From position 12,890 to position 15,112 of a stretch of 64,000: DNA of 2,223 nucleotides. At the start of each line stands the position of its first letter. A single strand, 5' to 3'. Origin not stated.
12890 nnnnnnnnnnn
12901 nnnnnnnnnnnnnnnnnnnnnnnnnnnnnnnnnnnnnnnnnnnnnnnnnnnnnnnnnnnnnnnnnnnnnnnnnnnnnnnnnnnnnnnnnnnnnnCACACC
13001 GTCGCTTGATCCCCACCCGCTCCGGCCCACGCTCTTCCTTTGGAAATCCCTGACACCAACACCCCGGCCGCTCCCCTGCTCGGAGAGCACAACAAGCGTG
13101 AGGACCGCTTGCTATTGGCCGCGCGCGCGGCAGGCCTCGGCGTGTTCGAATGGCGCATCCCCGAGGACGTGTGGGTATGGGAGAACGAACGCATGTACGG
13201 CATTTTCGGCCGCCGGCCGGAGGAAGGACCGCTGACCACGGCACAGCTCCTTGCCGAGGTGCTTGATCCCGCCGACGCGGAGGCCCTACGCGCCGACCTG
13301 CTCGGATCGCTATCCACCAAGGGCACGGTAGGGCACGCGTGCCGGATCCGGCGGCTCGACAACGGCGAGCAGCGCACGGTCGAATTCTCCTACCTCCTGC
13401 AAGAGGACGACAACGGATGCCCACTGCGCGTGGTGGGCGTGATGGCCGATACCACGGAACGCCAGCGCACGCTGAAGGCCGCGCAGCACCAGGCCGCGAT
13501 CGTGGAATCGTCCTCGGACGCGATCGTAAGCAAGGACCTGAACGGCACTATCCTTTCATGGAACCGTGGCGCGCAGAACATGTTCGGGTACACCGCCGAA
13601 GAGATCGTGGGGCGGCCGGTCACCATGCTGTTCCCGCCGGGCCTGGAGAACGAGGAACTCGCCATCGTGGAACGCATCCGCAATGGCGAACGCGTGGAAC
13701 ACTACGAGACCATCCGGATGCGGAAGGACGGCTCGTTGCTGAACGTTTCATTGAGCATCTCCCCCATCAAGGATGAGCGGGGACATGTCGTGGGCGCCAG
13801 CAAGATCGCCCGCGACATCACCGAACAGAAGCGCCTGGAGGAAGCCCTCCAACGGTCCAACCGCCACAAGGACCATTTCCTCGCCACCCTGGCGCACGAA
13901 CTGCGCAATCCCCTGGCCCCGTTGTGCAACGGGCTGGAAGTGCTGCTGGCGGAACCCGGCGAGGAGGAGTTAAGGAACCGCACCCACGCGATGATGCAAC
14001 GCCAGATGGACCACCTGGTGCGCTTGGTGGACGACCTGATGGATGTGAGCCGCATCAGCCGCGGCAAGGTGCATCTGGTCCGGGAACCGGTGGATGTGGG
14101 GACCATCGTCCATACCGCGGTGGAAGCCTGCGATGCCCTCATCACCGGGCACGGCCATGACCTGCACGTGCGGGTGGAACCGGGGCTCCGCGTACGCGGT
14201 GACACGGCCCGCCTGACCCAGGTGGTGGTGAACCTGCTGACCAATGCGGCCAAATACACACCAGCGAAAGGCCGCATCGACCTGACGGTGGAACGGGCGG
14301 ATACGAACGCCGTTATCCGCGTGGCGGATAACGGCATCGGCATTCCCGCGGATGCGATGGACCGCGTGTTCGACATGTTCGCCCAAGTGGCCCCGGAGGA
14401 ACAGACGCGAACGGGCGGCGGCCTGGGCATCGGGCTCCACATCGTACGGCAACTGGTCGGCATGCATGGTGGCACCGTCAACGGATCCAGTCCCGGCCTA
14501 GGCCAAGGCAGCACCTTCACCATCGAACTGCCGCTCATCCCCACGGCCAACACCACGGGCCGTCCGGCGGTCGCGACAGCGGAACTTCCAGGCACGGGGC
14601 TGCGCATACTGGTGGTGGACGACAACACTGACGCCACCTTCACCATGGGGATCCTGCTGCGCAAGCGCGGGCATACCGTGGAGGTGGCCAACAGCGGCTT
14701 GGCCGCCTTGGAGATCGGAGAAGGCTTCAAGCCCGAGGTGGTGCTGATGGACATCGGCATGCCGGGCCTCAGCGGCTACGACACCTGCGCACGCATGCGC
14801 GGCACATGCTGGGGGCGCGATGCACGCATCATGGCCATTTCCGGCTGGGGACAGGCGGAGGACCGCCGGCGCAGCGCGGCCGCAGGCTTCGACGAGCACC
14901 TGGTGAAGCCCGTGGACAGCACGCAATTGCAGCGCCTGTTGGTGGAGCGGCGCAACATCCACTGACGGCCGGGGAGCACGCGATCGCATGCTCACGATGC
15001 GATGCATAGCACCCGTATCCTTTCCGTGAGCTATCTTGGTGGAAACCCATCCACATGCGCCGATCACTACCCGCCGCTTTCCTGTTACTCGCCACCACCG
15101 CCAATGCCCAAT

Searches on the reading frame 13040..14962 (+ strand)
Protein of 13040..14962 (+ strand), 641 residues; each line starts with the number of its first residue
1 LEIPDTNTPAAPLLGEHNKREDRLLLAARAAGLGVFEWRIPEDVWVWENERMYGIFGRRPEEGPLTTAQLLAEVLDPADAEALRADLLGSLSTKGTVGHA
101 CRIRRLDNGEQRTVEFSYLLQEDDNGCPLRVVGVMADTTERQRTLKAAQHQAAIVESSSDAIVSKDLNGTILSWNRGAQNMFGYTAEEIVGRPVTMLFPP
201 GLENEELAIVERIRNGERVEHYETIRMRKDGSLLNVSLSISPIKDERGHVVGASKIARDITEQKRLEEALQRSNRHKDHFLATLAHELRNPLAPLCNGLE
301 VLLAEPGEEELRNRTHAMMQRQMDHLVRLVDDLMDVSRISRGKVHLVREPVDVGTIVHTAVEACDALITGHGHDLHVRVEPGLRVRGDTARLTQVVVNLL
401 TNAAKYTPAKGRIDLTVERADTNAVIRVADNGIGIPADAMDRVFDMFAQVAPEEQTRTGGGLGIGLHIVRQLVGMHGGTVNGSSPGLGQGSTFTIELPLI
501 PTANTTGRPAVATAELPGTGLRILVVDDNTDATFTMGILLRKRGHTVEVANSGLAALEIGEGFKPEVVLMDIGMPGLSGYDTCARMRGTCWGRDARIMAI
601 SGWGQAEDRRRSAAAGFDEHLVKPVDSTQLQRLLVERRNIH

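Call 7: search_protein_families(library=pfam, proteins=[window:13040-14962:+], max_evalue=0.01)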
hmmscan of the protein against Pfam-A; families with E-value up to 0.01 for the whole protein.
window:13040-14962:+ (641 aa): 12 families
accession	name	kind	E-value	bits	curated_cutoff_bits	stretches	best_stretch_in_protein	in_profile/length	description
PF02518.31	HATPase_c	-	1.6e-28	99.8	26.4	1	387-499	1-109/111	Histidine kinase-, DNA gyrase B-, and HSP90-like ATPase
PF08448.16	PAS_4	-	7e-24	84.6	23.1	2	155-265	1-110/110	PAS fold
PF13426.13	PAS_9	-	1.6e-21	77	27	1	160-262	2-103/103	PAS domain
PF00072.30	Response_reg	-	1.2e-19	71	30.2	1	523-632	1-108/111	Response regulator receiver domain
PF08447.18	PAS_3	-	3.1e-18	66.2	25.6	2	172-255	2-87/89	PAS fold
PF00989.32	PAS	-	5.1e-15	55.9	22.6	1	152-260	4-113/113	PAS fold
PF00512.31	HisKA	-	3.7e-13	49.7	26.9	1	277-341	2-65/66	His Kinase A (phospho-acceptor) domain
PF13188.13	PAS_8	-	2.5e-06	27.6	21.8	1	152-200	4-53/65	PAS domain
PF13596.12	PAS_10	-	8.2e-05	23.6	22.1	1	166-261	16-106/106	PAS domain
PF08670.17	MEKHLA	-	0.00076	19.8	23.7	1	148-236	26-116/143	MEKHLA domain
PF13589.12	HATPase_c_3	-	0.0041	17.6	25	1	393-467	4-78/137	Histidine kinase-, DNA gyrase B-, and HSP90-like ATPase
PF13581.12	HATPase_c_2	-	0.0093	16.4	27.4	0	396-472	36-108/127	Histidine kinase-like ATPase domain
